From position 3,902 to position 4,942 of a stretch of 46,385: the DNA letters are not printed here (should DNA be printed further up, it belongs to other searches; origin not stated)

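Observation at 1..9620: Eight co-directional genes can be read as one linear hydantoin or N-carbamoyl-amino-acid fermentation route ending in substrate-level phosphorylation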

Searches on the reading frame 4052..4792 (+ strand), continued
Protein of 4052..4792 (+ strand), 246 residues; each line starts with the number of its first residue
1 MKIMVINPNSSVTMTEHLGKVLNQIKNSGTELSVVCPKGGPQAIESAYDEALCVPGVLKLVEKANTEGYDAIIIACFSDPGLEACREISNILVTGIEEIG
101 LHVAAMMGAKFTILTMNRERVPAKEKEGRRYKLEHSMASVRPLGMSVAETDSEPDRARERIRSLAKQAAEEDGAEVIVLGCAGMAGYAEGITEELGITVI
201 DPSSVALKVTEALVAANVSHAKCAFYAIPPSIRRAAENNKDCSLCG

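Call 84: search_protein_families(library=ncbifam, proteins=[L123:7957-8889:+, L130:9585-10568:+, L072:2182-3105:+, L122:1800-3065:+, L122:415-1797:+, L084:9193-10722:-, L112:4453-5394:+, L115:497-1594:+, L130:2484-3836:+, L130:10592-11777:+], max_evalue=1e-20)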
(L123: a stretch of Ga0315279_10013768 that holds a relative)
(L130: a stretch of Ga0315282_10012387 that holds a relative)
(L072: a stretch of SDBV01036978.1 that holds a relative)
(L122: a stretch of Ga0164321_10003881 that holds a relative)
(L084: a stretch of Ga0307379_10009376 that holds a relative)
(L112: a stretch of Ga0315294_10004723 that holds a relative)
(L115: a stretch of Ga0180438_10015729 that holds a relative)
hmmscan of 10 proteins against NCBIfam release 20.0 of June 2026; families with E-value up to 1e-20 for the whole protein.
L123:7957-8889:+ (310 aa): 14 families
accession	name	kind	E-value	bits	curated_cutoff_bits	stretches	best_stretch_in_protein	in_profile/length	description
NF001986.0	PRK00779.1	subfamily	1.9e-134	447.6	306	1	5-310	3-304/307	ornithine carbamoyltransferase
TIGR00658.1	orni_carb_tr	equivalog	7.1e-133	442.5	280.85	1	8-310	1-303/304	ornithine carbamoyltransferase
NF011380.0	PRK14805.1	equivalog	8.5e-103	343.5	421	1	9-308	3-298/302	ornithine carbamoyltransferase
TIGR04384.1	putr_carbamoyl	exception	1.5e-102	343.1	500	1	15-309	7-306/330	putrescine carbamoyltransferase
NF003286.0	PRK04284.1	subfamily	4.1e-90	302.3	515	1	4-275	3-278/332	ornithine carbamoyltransferase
NF002470.0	PRK01713.1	equivalog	1.3e-70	238.4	545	1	1-275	1-279/334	ornithine carbamoyltransferase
NF009213.0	PRK12562.1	subfamily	1.7e-66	224.9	559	1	8-307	7-329/334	ornithine carbamoyltransferase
NF011379.0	PRK14804.1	equivalog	6.5e-60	202.8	373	1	8-306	7-305/311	ornithine carbamoyltransferase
NF003384.0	PRK04523.1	equivalog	4.1e-55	187.2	288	1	10-309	6-332/336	N-acetylornithine carbamoyltransferase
TIGR00670.1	asp_carb_tr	equivalog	9.9e-52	175.9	236.95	1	8-310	1-303/304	aspartate carbamoyltransferase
NF002032.1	PRK00856.1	equivalog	1.8e-50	171.8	263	1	9-309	2-296/297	aspartate carbamoyltransferase catalytic subunit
NF006046.0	PRK08192.1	equivalog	2.3e-33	115.9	512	1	4-309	3-316/339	aspartate carbamoyltransferase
NF008853.0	PRK11891.1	equivalog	4.2e-31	108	560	1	8-310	89-398/430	aspartate carbamoyltransferase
NF010387.0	PRK13814.1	equivalog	2.2e-23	82.7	660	1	11-308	9-301/310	aspartate carbamoyltransferase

L130:9585-10568:+ (327 aa): 15 families
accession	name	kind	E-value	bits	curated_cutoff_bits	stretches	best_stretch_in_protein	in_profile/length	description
NF001986.0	PRK00779.1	subfamily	2e-86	289.9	306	1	4-326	2-304/307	ornithine carbamoyltransferase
TIGR00658.1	orni_carb_tr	equivalog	2.9e-85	286.1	280.85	1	8-326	1-303/304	ornithine carbamoyltransferase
TIGR04384.1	putr_carbamoyl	exception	1.9e-78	263.9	500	1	9-325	1-306/330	putrescine carbamoyltransferase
NF003384.0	PRK04523.1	equivalog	3.2e-70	236.8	288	1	7-323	3-330/336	N-acetylornithine carbamoyltransferase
NF011380.0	PRK14805.1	equivalog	4.5e-57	193.4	421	1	8-324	2-298/302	ornithine carbamoyltransferase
NF003286.0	PRK04284.1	subfamily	3e-56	191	515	1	4-326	3-330/332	ornithine carbamoyltransferase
NF009213.0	PRK12562.1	subfamily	7.3e-42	143.9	559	1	5-289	4-277/334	ornithine carbamoyltransferase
NF011379.0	PRK14804.1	equivalog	8.5e-42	143.3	373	1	7-323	6-306/311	ornithine carbamoyltransferase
NF002470.0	PRK01713.1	equivalog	1.9e-41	142.7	545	1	1-324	1-331/334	ornithine carbamoyltransferase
NF002032.1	PRK00856.1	equivalog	1.8e-38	132.5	263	1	8-324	1-295/297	aspartate carbamoyltransferase catalytic subunit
TIGR00670.1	asp_carb_tr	equivalog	3.2e-38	131.6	236.95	1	8-322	1-299/304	aspartate carbamoyltransferase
NF006046.0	PRK08192.1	equivalog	9.6e-30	104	512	1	3-325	2-316/339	aspartate carbamoyltransferase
TIGR03316.1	ygeW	equivalog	1.2e-28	100.1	500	1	4-251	15-273/391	knotted carbamoyltransferase YgeW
NF005538.0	PRK07200.1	equivalog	3.4e-28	98.8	453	1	3-253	17-278/396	knotted carbamoyltransferase YgeW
NF008853.0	PRK11891.1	equivalog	3.6e-25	88.4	560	1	8-313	89-385/430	aspartate carbamoyltransferase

L072:2182-3105:+ (307 aa): 11 families
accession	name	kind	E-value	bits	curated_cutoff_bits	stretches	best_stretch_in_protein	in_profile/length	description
TIGR00670.1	asp_carb_tr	equivalog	5e-111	370.6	236.95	1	6-304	1-303/304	aspartate carbamoyltransferase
NF002032.1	PRK00856.1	equivalog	4.2e-92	308.5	263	1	6-303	1-296/297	aspartate carbamoyltransferase catalytic subunit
NF006046.0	PRK08192.1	equivalog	4.7e-90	302.3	512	1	1-305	2-318/339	aspartate carbamoyltransferase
NF008853.0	PRK11891.1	equivalog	4.5e-78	262.8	560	1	7-305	90-399/430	aspartate carbamoyltransferase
NF001986.0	PRK00779.1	subfamily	1e-47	162.8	306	1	5-306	5-306/307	ornithine carbamoyltransferase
NF009916.0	PRK13376.1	equivalog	7.3e-44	150.2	800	1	2-306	4-335/525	bifunctional aspartate carbamoyltransferase catalytic subunit/aspartate carbamoyltransferase regulatory subunit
TIGR00658.1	orni_carb_tr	equivalog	7.7e-44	150.1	280.85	1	6-304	1-303/304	ornithine carbamoyltransferase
NF010387.0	PRK13814.1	equivalog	1.1e-39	136.2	660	1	7-304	7-303/310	aspartate carbamoyltransferase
TIGR04384.1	putr_carbamoyl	exception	1.2e-31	110.1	500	1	8-303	2-306/330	putrescine carbamoyltransferase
NF011380.0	PRK14805.1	equivalog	2e-25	89.5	421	1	7-305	3-301/302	ornithine carbamoyltransferase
NF003286.0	PRK04284.1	subfamily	2.6e-21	76.1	515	1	5-272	6-279/332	ornithine carbamoyltransferase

L122:1800-3065:+ (421 aa): 17 families
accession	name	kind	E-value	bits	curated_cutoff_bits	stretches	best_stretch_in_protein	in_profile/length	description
NF006771.0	PRK09290.1-5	subfamily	5.1e-126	420.5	399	1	12-416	3-412/413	allantoate amidohydrolase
NF058540.1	Ncarbamyl_ErtE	equivalog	3.5e-119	398.1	520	1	8-415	3-416/418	N-carbamyl-l-glutamate amidohydrolase ErtE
TIGR01879.1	hydantase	subfamily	2.9e-104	349.2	204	1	16-412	1-400/401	hydantoinase/carbamoylase family amidase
NF006775.0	PRK09290.2-5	equivalog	1.5e-92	310.5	479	1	35-417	31-417/419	allantoate amidohydrolase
NF009529.0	PRK12893.1-2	equivalog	7.2e-92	308.3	508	1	10-415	4-409/411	Zn-dependent hydrolase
NF006769.0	PRK09290.1-3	subfamily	7.4e-92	308.2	452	1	6-417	3-415/417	allantoate amidohydrolase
NF009527.0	PRK12891.1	subfamily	1.2e-88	298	461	1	11-416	6-423/426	Zn-dependent hydrolase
NF009531.0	PRK12893.1-5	equivalog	3.3e-85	286.1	486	1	10-417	4-415/421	Zn-dependent hydrolase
NF006768.0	PRK09290.1-1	equivalog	8e-78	262.1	532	1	22-415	13-409/411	allantoate deiminase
TIGR03176.1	AllC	equivalog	1.5e-71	241.3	597.75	1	22-415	9-404/406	allantoate deiminase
NF006772.0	PRK09290.2-1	subfamily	3.7e-71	240.2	424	1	6-417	5-419/430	allantoate amidohydrolase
NF006770.0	PRK09290.1-4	equivalog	5.3e-71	239.5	372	1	16-414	6-401/403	allantoate amidohydrolase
NF006773.0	PRK09290.2-2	equivalog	5.6e-71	239.6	584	1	36-415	35-418/419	allantoate amidohydrolase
NF009530.0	PRK12893.1-4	subfamily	1.4e-64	218.7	551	1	9-414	3-408/423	Zn-dependent hydrolase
NF010373.0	PRK13799.1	equivalog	9.4e-63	212.5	1087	1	26-406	194-579/591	unknown domain/N-carbamoyl-L-amino acid hydrolase fusion protein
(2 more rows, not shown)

L122:415-1797:+ (460 aa): 29 families (the best 25 are shown)
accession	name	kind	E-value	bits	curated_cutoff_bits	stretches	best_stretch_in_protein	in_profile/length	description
NF058539.1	ergo_uti2_ErtD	equivalog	1.8e-161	538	650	1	11-455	2-446/449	hydantoin-5-propionate amidohydrolase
NF058538.1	ergo_util_ErtD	equivalog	1e-132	443.2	600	1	11-454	1-444/446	hydantoin-5-propionate amidohydrolase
NF004839.0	PRK06189.1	equivalog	1e-105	354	631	1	11-454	3-445/451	allantoinase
TIGR03178.1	allantoinase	equivalog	2.2e-105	353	357.85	1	12-454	1-439/441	allantoinase AllB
TIGR02033.1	D-hydantoinase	equivalog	1.3e-85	288.1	393.25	1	14-456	2-454/454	dihydropyrimidinase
NF002668.0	PRK02382.1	equivalog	7.7e-83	278.6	452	1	18-455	5-427/436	dihydroorotase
NF005960.0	PRK08044.1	equivalog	2.8e-81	273.5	688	1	10-456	2-450/453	allantoinase AllB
TIGR00857.1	pyrC_multi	subfamily_domain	3.3e-81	273.4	279.05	1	28-440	5-410/412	dihydroorotase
NF009941.0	PRK13404.1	subfamily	3.1e-80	270.1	647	1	10-457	3-462/478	dihydropyrimidinase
NF006559.0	PRK09060.1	equivalog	9.7e-71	238.4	482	1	7-448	1-431/444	dihydroorotase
NF005751.0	PRK07575.1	equivalog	8e-62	209.1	529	1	13-445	5-426/440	dihydroorotase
NF006837.0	PRK09357.1-2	equivalog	1.1e-60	205.5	575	1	13-441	3-424/428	dihydroorotase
NF003271.0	PRK04250.1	equivalog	4.2e-57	193.6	405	1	11-449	2-398/407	dihydroorotase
NF006688.0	PRK09236.1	equivalog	1.8e-54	185.3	535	1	13-447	4-434/444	dihydroorotase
NF006841.0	PRK09357.2-2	equivalog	2.5e-54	184.6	640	1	23-441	13-419/421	dihydroorotase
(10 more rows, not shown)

L084:9193-10722:- (509 aa): 16 families
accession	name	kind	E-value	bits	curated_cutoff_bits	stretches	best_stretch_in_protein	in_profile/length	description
NF004701.0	PRK06038.1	equivalog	8.4e-60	202.7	609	1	196-458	166-420/432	N-ethylammeline chlorohydrolase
NF006549.0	PRK09045.1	equivalog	4.9e-58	196.8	540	1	189-457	168-432/444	TRZ/ATZ family hydrolase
NF006055.0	PRK08203.1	equivalog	5.9e-58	196.5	532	1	15-459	20-445/455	8-oxoguanine deaminase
NF005557.0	PRK07228.1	equivalog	4.5e-57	193.7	522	1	222-461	198-434/445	5'-deoxyadenosine deaminase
NF006252.0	PRK08393.1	equivalog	1.7e-49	169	617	1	202-459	168-418/424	N-ethylammeline chlorohydrolase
NF005540.0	PRK07203.1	equivalog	3.2e-39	134.8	444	1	207-460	189-434/444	putative aminohydrolase SsnA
NF009059.0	PRK12393.1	equivalog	5.4e-39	134.2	543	1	26-460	33-451/460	amidohydrolase family protein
NF004995.0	PRK06380.1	subfamily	4.4e-37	128.1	567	1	222-454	185-413/418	metal-dependent hydrolase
NF005211.0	PRK06687.1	equivalog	5e-36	124.4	703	1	202-445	175-414/419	TRZ/ATZ family protein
NF006056.0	PRK08204.1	subfamily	5.9e-36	124.2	391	1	217-461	196-437/449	hypothetical protein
TIGR03314.1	Se_ssnA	subfamily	6.3e-33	114.3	455.5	1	211-459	192-432/441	putative selenium metabolism protein SsnA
NF004801.0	PRK06151.1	subfamily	6e-32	111.1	416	1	18-455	21-453/491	chlorohydrolase family protein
NF006681.0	PRK09229.1-2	equivalog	1.4e-30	106.4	362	1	190-459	181-442/451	formimidoylglutamate deiminase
NF012037.0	PRK15493.1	equivalog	4.8e-27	94.8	779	0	209-455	183-424/435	bifunctional S-methyl-5'-thioadenosine deaminase/S-adenosylhomocysteine deaminase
TIGR02967.1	guan_deamin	equivalog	6.7e-25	87.9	375.4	0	223-434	186-399/401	guanine deaminase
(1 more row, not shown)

L112:4453-5394:+ (313 aa): 9 families
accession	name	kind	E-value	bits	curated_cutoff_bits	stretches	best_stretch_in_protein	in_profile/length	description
NF005146.0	PRK06606.1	equivalog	7.7e-86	287.8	279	1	7-312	4-306/307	branched-chain amino acid transaminase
TIGR01122.1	ilvE_I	equivalog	4e-77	259.3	245.55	1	13-312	1-298/298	branched-chain-amino-acid transaminase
NF006185.0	PRK08320.1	subfamily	1.1e-46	159.4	363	1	11-301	4-286/292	branched-chain amino acid aminotransferase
NF005726.0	PRK07544.1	equivalog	2.2e-41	141.9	396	1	10-299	11-289/295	branched-chain amino acid aminotransferase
NF009126.0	PRK12479.1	equivalog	1e-40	139.8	518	1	10-297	4-283/299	branched-chain-amino-acid transaminase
TIGR01121.1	D_amino_aminoT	equivalog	3.6e-27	95.2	277.45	0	190-296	168-273/276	D-amino-acid transaminase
NF009897.0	PRK13357.1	equivalog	4.9e-24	84.7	307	1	13-312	44-357/358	branched-chain amino acid aminotransferase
NF005209.0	PRK06680.1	subfamily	5.8e-24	84.4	320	0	178-297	162-280/286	D-amino-acid transaminase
NF009896.0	PRK13356.1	equivalog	1.1e-21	77.2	262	1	59-294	51-279/287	branched-chain amino acid aminotransferase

L115:497-1594:+ (365 aa): 14 families
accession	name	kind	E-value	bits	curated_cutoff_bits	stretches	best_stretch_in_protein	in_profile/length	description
NF052282.1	PLP_TF_PdxR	equivalog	5.1e-63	213.7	320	1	10-356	96-447/448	MocR-like pyridoxine biosynthesis transcription factor PdxR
NF052290.2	MocR_like_YczR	exception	2.8e-48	164.8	487.4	1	25-359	117-457/458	MocR-like transcription factor YczR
NF052281.1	rhizopine_MocR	equivalog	1.1e-42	146.3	650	1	12-359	127-478/479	rhizopine catabolism transcriptional regulator MocR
NF041364.1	GntC_guanitoxin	equivalog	1.2e-38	132.9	415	1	22-358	12-355/356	guanitoxin biosynthesis PLP-dependent (S)-gamma-hydroxy-L-arginine cyclodehydratase GntC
TIGR04461.1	endura_MppQ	equivalog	3.8e-38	131.5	540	1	21-360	27-380/392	enduracididine biosynthesis enzyme MppQ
NF052286.1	ecto_TF_EhuR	exception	4.9e-37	127.6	480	1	55-363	147-452/458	MocR-like ectoine utilization transcription factor EhuR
NF052285.1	GABA_TF_GabR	exception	7.8e-28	97.5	600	1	19-359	105-455/456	MocR-like transcriptional regulator GabR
NF053594.1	AAT_Rv3722c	equivalog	5.7e-27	94.5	435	1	11-360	26-405/412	aspartate aminotransferase type Ic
NF004770.0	PRK06108.1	subfamily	4.6e-26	91.5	422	1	44-361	69-393/396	pyridoxal phosphate-dependent aminotransferase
NF005588.0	PRK07309.1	equivalog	2.2e-25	89.4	576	1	56-363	79-389/391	pyridoxal phosphate-dependent aminotransferase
NF005305.0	PRK06836.1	equivalog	5.4e-23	81.9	376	1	14-364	42-395/396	pyridoxal phosphate-dependent aminotransferase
NF005744.0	PRK07568.1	subfamily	6.4e-22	77.9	389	1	41-365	59-395/398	pyridoxal phosphate-dependent aminotransferase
TIGR03947.1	viomycin_VioD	equivalog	1.1e-21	77.2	390.9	1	22-357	25-356/359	capreomycidine synthase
TIGR03540.1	DapC_direct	equivalog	1.2e-21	77.1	593.25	1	43-358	62-382/383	LL-diaminopimelate aminotransferase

L130:2484-3836:+ (450 aa): 67 families (the best 25 are shown)
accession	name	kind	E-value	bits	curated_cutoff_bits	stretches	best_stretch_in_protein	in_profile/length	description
NF005375.0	PRK06917.1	equivalog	8.5e-152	506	535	1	15-446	11-441/448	aspartate aminotransferase family protein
NF005685.0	PRK07483.1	equivalog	3.2e-149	497.5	485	1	9-444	3-438/444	aspartate aminotransferase family protein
NF005102.0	PRK06541.1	equivalog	3e-120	401.8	574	1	16-446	32-458/460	aspartate aminotransferase family protein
NF005683.0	PRK07481.1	subfamily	1e-113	380.8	575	1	17-445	27-451/453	hypothetical protein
NF005447.0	PRK07036.1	equivalog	2e-108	363.1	618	1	15-448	32-459/468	aminotransferase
NF005682.0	PRK07480.1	subfamily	3.1e-107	359.1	510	1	21-447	38-455/459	aminotransferase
NF005812.0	PRK07678.1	subfamily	4.6e-102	342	488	1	20-444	31-450/451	aminotransferase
NF005684.0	PRK07482.1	subfamily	4.7e-101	338.6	687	1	20-447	34-458/464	hypothetical protein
NF004767.0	PRK06105.1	subfamily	7.9e-101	337.8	517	1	21-447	33-453/460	aminotransferase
NF052567.1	OmAmTferAptACaul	equivalog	1.3e-95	320.7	500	1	12-444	12-431/431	omega-aminotransferase AptA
NF004718.0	PRK06062.1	subfamily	1.6e-95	320.3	472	1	20-447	40-452/454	hypothetical protein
TIGR00508.1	bioA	equivalog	1.2e-92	310.7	405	1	18-441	13-418/419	adenosylmethionine--8-amino-7-oxononanoate transaminase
NF049939.1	HyAminethphonNHLyPbfA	equivalog_domain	6.7e-90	301.6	525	1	20-443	45-441/442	(R)-1-hydroxy-2-aminoethylphosphonate ammonia-lyase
NF005993.0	PRK08117.1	subfamily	1.1e-89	301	574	1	21-445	28-431/433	aspartate aminotransferase family protein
NF004755.0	PRK06082.1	equivalog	1.1e-89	301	467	1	19-445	55-453/459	aspartate aminotransferase family protein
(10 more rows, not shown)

L130:10592-11777:+ (395 aa): 6 families
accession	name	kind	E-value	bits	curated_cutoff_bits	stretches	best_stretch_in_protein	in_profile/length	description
NF006183.0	PRK08318.1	equivalog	1.9e-79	267.4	335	1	7-394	3-391/422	NAD-dependent dihydropyrimidine dehydrogenase subunit PreA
NF005574.0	PRK07259.1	equivalog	3.2e-55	187.2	269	1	7-326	4-301/304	dihydroorotate dehydrogenase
TIGR01037.2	pyrD_sub1_fam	subfamily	7.1e-48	163.2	270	1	8-327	1-299/300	dihydroorotate dehydrogenase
NF041011.1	dihydoor_dh_Arch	equivalog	7.7e-40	136.8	330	1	16-327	7-287/289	dihydroorotate dehydrogenase PyrD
NF005741.0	PRK07565.1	subfamily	2.1e-25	89.5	303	1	7-326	3-305/335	dihydroorotate dehydrogenase-like protein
NF002702.0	PRK02506.1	equivalog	1.5e-21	76.8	301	1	8-325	4-307/313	dihydroorotate oxidase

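Call 87: search_solved_structures(query=L058:5425-7587:+, max_evalue=1e-20)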
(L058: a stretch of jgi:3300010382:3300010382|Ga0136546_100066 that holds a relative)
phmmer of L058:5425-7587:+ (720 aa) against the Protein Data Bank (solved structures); distinct sequences matched with E-value up to 1e-20: 10.
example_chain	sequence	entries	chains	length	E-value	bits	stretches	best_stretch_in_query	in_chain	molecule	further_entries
7cm9_A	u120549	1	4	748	7.3e-95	321.9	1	25-717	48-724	DMSP lyase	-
9y43_A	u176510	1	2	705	1.3e-92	314.4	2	18-396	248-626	3-hydroxypropionate--CoA ligase [ADP-forming]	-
8wzu_A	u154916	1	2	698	3.7e-92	312.9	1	20-715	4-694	4-hydroxybutyrate--CoA ligase [ADP-forming]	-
9it0_A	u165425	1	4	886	1.3e-64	221.9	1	18-717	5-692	Protein acetyltransferase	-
9isq_A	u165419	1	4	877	1.8e-63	218.2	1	19-717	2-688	Protein acetyltransferase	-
4xyl_A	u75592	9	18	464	2e-57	198.2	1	17-402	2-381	alpha subunit of Acyl-CoA synthetase (NDP forming) | Acyl-CoA synthetase (NDP forming) | alpha subunit of acetyl-CoA synthetase (NDP forming)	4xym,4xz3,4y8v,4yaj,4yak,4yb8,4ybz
2csu_A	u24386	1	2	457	6e-56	193.3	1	21-413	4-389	457aa long hypothetical protein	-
1wr2_A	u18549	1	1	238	3e-55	191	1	502-717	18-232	hypothetical protein PH1789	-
4xyl_B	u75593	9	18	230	1.7e-54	188.5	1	501-717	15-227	beta subunit of Acyl-CoA synthetase (NDP forming) | Uncharacterized protein | beta subunit of acetyl-CoA synthetase (NDP forming)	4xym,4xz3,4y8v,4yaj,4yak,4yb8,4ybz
9isb_A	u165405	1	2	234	3.7e-22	81.6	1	503-717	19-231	Protein acetyltransferase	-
